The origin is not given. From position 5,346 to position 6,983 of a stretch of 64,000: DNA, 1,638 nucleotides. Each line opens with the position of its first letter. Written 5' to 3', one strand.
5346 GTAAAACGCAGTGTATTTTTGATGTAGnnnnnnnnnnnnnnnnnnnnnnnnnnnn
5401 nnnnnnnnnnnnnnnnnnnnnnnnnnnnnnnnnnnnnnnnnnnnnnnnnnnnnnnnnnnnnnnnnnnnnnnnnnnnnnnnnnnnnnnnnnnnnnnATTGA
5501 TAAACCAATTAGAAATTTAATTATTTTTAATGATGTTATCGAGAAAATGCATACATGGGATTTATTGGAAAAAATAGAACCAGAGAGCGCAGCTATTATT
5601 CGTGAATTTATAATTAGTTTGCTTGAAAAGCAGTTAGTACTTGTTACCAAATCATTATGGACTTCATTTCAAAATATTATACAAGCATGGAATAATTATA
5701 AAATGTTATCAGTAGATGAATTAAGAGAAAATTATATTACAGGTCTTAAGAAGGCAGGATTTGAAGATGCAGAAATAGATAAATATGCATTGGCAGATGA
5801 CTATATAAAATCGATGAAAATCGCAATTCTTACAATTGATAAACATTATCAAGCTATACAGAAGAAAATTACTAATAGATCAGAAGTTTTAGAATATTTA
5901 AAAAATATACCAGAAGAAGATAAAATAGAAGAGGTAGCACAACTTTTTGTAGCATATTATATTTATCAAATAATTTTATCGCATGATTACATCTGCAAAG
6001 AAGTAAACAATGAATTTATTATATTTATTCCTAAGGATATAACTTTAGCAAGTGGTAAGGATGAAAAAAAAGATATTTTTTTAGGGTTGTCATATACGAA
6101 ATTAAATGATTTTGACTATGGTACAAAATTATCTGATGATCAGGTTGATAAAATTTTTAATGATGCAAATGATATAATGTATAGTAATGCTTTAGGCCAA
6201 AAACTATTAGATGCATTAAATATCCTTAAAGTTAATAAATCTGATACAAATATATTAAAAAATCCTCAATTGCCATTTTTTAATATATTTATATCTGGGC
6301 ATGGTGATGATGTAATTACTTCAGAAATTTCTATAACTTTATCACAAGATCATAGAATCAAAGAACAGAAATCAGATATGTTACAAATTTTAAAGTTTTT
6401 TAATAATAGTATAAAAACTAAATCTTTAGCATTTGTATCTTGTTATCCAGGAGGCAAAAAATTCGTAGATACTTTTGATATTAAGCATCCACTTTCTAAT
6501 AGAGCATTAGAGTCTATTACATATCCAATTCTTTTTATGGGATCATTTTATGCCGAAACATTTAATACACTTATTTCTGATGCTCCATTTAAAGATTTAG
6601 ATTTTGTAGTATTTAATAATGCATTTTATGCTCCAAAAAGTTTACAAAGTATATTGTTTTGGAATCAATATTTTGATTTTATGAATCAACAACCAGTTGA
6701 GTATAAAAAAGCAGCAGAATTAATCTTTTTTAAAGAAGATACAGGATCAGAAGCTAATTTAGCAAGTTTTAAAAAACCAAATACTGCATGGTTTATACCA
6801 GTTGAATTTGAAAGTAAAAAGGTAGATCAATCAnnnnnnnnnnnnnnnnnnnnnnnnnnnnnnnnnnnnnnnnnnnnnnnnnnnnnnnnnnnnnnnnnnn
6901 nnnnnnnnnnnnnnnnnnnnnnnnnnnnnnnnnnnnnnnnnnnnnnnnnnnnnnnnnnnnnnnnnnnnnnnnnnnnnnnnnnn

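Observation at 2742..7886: Tandem pair of ~800-aa secreted ORFan paralogs carrying a caspase/legumain-style His...Cys dyad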

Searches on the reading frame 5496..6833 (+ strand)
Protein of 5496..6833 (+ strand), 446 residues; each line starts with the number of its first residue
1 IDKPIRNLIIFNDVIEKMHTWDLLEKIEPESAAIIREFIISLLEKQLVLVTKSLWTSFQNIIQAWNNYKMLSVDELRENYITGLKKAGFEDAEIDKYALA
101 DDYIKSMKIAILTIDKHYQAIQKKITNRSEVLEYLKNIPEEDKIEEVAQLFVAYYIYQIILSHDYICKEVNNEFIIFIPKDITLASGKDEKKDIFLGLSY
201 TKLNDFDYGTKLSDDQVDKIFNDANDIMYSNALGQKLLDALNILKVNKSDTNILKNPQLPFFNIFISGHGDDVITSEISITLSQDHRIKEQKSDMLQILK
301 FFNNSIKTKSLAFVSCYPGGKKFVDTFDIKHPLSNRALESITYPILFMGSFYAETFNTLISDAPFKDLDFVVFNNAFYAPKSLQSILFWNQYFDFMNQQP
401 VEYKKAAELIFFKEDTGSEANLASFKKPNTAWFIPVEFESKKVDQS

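Call 51: predict_structure(alignment_id=A4)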
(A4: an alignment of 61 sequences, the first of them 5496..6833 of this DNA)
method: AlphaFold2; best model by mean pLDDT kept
length: 446 residues; sequences in the alignment: 61
mean_pLDDT: 89.4   pTM: 0.92
mean pLDDT of the five models: 89.4, 88.6, 88.6, 88.5, 86.7
residues with pLDDT >= 90: 302; 70-90: 100; 50-70: 43; < 50: 1
segments of 3 or more residues with pLDDT < 50: none
pLDDT, mean of each block of 10 residues (from residue 1): 91 96 74 91 98 97 96 94 92 79 92 96 96 95 88 95 97 98 88 96 97 96 97 98 96 90 96 93 76 91 97 83 83 84 90 62 88 92 92 96 91 57 87 75 50
secondary structure, 60 per line:
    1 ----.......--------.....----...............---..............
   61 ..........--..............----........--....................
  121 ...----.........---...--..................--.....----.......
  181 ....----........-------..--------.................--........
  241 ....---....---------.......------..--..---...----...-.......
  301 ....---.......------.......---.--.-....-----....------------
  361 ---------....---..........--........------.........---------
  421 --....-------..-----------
elements in order: E5-11 H20-24 H29-43 E47-51 H52-70 H73-86 H91-98 H101-123 H128-136 H145-162 E165-169 E174-179 H180-184 H189-196 H214-230 H233-244 H248-251 E261-267 E283-285 E290-292 H294-304 E308-314 H321-327 H336-339 E345-348 E370-373 E377-380 H381-386 H389-396 H403-411 E423-426
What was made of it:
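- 6279..6305 (+): Strand FNIFISG followed by His-Gly of gene 2 (His codon 6300-6302). E261-267 of the domain model (call 51).
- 6417..6455 (+): Strand SLAFVS followed by Cys and Y-P-G-G of gene 2 (Cys codon 6441-6443). E308-314 of the domain model, preceded by helix 294-304 (call 51).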

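Call 53: fold_search(model_id=the predicted structure, library=pdb)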
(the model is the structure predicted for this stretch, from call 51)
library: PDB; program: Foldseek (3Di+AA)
matches with E <= 10: 96; with E <= 0.001: 0
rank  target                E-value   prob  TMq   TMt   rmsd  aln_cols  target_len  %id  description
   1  7wrw_A                2.4e-01  0.07  0.13  0.10  22.4       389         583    8  Structure of Deinococcus radiodurans HerA (released 2023-02-01)
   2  4qbu                  1.0e+00  0.02  0.11  0.11  23.2       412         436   12  Structure of the Acyl Transferase domain of ZmaA (released 2014-11-05)
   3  6ixr_A                1.7e+00  0.04  0.09  0.10  15.7       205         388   14  Structure of Myo2-GTD in complex with Inp2 (released 2019-03-06)
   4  4c8h_C                1.8e+00  0.13  0.10  0.10  12.8       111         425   15  Crystal structure of the C-terminal region of yeast Ctf4, selenomethionine protein. (released 2014-04-30)
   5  3cuq_A                1.8e+00  0.06  0.10  0.16  13.9       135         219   12  Integrated structural and functional model of the human ESCRT-II complex (released 2008-11-04)
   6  3sp4_A                2.1e+00  0.02  0.07  0.13  18.4       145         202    8  Crystal structure of aprataxin ortholog Hnt3 from Schizosaccharomyces pombe (released 2011-10-12)
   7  3spd_A                2.2e+00  0.04  0.08  0.15  17.3       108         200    9  Crystal structure of aprataxin ortholog Hnt3 in complex with DNA (released 2011-10-12)
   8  5hog_B                2.5e+00  0.12  0.10  0.10  12.1       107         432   14  Crystal structure of the carboxy-terminal domain of yeast Ctf4 bound to Dna2. (released 2016-06-22)
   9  4diu                  2.6e+00  0.06  0.12  0.17  10.2       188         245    7  Crystal Structure of Engineered Protein. Northeast Structural Genomics Consortium Target OR94 (released 2012-04-11)
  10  7mwr_B                2.6e+00  0.02  0.06  0.09  17.8       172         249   13  Structure of De Novo designed beta sheet heterodimer LHD101A53/B4 (released 2022-01-19)
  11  9s98_A                2.8e+00  0.03  0.09  0.16  17.4       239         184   12  CdvB2 filament - high twist, class A (released 2026-01-28)
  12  6xwx_C                3.1e+00  0.01  0.07  0.06  21.2       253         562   10  Crystal structure of the Tof1-Csm3 complex (released 2020-05-27)
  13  4c93_B                3.2e+00  0.09  0.10  0.10  12.9       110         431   12  Crystal structure of the carboxy-terminal domain of yeast Ctf4 bound to Pol alpha. (released 2014-04-30)
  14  4c8s_B                3.2e+00  0.09  0.10  0.10  12.8       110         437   14  Crystal structure of the C-terminal region of yeast Ctf4 (released 2014-04-30)
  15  5yvh_A                3.2e+00  0.02  0.09  0.06  20.3       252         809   12  Crystal structure of Karyopherin beta2 in complex with FUS(371-526) (released 2018-05-16)
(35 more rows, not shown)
